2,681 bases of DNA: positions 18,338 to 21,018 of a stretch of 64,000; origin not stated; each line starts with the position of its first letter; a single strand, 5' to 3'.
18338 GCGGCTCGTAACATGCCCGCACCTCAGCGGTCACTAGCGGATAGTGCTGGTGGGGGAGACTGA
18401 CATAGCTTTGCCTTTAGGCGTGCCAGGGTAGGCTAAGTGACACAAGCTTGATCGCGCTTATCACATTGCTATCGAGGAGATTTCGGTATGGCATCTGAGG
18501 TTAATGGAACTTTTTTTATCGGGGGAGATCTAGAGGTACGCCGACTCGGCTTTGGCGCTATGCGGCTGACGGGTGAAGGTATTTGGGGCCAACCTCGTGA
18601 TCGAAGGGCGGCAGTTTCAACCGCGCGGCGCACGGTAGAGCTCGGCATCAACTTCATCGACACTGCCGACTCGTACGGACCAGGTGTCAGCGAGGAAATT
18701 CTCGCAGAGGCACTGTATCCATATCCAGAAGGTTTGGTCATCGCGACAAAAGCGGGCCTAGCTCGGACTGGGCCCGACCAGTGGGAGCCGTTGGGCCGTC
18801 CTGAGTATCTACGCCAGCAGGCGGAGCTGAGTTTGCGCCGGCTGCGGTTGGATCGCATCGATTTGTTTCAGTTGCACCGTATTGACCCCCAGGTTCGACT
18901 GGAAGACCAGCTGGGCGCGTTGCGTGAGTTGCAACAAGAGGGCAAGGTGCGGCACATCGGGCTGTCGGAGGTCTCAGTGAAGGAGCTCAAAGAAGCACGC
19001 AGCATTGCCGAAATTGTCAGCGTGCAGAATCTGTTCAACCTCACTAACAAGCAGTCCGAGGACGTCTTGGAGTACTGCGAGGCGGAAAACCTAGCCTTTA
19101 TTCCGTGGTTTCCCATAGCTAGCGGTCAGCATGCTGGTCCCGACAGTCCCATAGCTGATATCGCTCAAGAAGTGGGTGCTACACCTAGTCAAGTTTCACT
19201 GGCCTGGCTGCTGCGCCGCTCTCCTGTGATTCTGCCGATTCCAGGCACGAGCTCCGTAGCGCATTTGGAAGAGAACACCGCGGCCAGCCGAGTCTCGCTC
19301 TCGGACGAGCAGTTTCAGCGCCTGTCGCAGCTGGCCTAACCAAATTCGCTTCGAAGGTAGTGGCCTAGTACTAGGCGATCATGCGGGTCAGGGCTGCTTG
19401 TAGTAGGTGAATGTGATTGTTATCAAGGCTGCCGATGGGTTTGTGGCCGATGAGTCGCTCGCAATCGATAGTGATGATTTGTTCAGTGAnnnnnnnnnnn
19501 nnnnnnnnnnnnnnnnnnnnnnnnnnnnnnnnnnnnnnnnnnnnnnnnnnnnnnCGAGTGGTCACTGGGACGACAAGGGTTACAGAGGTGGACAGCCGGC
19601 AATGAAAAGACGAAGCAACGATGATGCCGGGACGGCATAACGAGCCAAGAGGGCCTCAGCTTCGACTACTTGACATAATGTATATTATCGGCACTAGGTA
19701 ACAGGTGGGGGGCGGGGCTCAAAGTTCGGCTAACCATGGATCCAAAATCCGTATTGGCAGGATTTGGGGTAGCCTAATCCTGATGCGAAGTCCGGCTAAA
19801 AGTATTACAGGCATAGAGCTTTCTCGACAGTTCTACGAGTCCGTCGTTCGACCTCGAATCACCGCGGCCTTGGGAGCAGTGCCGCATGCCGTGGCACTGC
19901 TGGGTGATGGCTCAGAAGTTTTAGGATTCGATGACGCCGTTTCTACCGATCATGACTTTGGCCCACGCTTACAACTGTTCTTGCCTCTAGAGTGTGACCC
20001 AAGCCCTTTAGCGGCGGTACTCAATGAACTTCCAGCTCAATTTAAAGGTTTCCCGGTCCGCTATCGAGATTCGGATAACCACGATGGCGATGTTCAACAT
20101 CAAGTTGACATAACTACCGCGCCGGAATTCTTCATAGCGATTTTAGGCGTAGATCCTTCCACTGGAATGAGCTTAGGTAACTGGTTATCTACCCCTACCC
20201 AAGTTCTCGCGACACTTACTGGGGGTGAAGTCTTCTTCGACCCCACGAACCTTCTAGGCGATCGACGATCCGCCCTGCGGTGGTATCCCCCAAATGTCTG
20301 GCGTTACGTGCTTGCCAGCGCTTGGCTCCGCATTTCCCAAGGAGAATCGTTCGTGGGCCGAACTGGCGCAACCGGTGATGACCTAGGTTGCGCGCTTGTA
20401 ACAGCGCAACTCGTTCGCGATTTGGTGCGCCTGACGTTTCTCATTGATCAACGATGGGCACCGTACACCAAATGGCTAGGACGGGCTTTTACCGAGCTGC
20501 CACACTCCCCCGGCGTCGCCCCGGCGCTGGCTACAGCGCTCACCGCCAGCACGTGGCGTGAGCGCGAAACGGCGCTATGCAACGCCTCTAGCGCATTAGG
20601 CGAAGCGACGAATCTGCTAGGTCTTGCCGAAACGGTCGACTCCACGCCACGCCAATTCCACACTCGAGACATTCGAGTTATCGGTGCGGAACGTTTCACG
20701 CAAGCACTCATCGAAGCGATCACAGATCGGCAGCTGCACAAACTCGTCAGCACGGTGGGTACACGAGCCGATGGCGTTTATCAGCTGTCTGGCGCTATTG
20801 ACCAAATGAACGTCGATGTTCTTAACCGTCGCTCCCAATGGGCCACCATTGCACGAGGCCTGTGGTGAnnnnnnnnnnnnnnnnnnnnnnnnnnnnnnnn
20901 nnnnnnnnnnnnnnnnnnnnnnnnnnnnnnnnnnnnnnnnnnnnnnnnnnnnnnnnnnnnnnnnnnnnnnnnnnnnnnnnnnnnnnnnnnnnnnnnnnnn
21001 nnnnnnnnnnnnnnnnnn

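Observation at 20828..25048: Exact 55-bp direct repeat brackets a 4.1-kb GC-rich insertion at the 3-prime end of the DUF4037 gene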

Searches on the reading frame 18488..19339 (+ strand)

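Call 7: search_protein_families(library=pfam, proteins=[window:18488-19339:+], max_evalue=0.01)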
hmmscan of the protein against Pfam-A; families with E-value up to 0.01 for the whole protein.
window:18488-19339:+ (283 aa): 1 family
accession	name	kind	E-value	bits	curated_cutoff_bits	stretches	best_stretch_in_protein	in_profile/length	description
PF00248.27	Aldo_ket_red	-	1.1e-68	231.9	24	1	19-282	1-289/291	Aldo/keto reductase family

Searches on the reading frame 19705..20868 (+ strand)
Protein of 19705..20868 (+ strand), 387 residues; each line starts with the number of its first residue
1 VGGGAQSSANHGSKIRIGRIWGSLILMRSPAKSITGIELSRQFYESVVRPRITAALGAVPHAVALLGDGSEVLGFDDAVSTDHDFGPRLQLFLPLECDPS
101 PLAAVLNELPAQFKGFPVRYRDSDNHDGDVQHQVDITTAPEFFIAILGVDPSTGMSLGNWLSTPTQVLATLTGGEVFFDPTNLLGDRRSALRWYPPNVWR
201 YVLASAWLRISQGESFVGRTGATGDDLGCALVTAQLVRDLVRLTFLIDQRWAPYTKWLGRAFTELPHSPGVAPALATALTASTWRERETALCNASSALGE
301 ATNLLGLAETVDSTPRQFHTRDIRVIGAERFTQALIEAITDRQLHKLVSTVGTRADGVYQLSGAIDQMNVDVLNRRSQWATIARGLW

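Call 7: search_protein_families(library=pfam, proteins=[window:19705-20868:+], max_evalue=0.01)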
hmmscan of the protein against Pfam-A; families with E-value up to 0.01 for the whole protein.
window:19705-20868:+ (387 aa): 1 family
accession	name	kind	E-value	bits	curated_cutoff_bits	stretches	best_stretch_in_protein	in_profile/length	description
PF13228.11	DUF4037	-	5.9e-28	98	22.1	1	160-258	1-101/101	Domain of unknown function (DUF4037)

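Call 10: find_encoding_contigs(protein=window:19705-20868:+, flank=10000, max_places=10)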
Protein window:19705-20868:+ (387 aa): 3 contigs read that carry it; 2 places shown.
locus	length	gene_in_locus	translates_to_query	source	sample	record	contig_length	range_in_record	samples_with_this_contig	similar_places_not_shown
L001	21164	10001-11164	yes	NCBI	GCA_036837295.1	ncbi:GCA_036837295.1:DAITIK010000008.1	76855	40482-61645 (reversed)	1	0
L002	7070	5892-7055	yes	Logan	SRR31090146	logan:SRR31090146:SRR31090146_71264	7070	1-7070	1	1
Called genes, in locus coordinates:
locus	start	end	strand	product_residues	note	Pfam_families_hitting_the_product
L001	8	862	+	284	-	PF00497:SBP_bac_3, PF10613:Lig_chan-Glu_bd (faint)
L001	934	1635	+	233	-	PF00528:BPD_transp_1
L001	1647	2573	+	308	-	PF00528:BPD_transp_1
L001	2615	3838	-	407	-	PF05977:MFS_3, PF13347:MFS_2 (weak), PF07690:MFS_1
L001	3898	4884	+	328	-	PF01022:HTH_5 (weak)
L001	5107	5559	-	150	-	PF14325:DUF4383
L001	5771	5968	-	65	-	PF19462:DUF5999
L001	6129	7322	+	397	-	PF00425:Chorismate_bind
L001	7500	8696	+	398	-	-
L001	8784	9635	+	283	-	PF00248:Aldo_ket_red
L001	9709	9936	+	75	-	-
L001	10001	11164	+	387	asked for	PF13228:DUF4037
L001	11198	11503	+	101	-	-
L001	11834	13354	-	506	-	PF07690:MFS_1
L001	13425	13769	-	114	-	-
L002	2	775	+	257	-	?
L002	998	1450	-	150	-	PF14325:DUF4383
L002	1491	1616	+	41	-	-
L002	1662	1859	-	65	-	PF19462:DUF5999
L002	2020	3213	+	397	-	PF00425:Chorismate_bind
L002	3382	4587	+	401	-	-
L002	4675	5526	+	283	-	PF00248:Aldo_ket_red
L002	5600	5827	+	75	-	-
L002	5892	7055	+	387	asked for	PF13228:DUF4037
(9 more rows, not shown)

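Call 12: find_related_loci(query=window:19705-20868:+, collection=genome_contigs, flank=10000)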
Query window:19705-20868:+ (387 aa) in genome_contigs; peptide patterns used: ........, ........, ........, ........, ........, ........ (x = any residue, [..] = any of these).
86 stretches matched a pattern; 4 encode a relative of the query (tblastn E <= 1e-3); 4 distinct loci.
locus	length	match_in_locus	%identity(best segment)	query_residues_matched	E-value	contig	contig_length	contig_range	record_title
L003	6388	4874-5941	55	13-373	5e-115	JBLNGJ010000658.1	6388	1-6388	MAG: Micromonosporaceae bacterium isolate MAG23 PRJNA1068274_bin1_renamed_657, whole genome shotgun sequence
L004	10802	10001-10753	33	33-281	6e-28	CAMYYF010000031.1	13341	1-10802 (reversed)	MAG TPA_asm: uncultured Lachnospiraceae bacterium isolate SRR10912536_bin.15_metaWRAP_v1.3_MAG genome assembly, contig:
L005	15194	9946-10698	32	33-281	1e-27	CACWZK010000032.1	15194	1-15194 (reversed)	MAG: uncultured Lachnospiraceae bacterium isolate RUG11047 genome assembly, contig: RUG11047_asm_32, whole genome shotgu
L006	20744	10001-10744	31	34-280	2e-24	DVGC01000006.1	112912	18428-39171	MAG TPA_asm: Candidatus Copromonas faecavium (nom. illeg.) isolate CHK180-2868 CHK180__C16126_L112912_ERR3414575, whole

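Call 26: find_encoding_contigs(protein=P0005, flank=8000, max_places=3)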
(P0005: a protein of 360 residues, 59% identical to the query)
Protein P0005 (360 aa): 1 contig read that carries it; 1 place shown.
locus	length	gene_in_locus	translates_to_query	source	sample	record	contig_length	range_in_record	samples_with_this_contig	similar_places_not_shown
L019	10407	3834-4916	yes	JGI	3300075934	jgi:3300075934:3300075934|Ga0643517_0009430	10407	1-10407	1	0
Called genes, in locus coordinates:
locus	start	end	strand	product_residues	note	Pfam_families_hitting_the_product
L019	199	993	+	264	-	PF00561:Abhydrolase_1, PF12146:Hydrolase_4, PF12697:Abhydrolase_6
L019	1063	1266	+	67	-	PF09957:VapB_antitoxin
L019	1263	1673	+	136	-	PF01850:PIN, PF16289:PIN_12 (faint)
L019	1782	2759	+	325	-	-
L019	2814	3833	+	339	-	PF01040:UbiA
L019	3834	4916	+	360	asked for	PF13228:DUF4037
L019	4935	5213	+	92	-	-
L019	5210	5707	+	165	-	PF13470:PIN_3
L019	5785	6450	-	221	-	PF01553:Acyltransferase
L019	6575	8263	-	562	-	PF00150:Cellulase (weak), PF22633:F5_F8_type_C_2 (weak)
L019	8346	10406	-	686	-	?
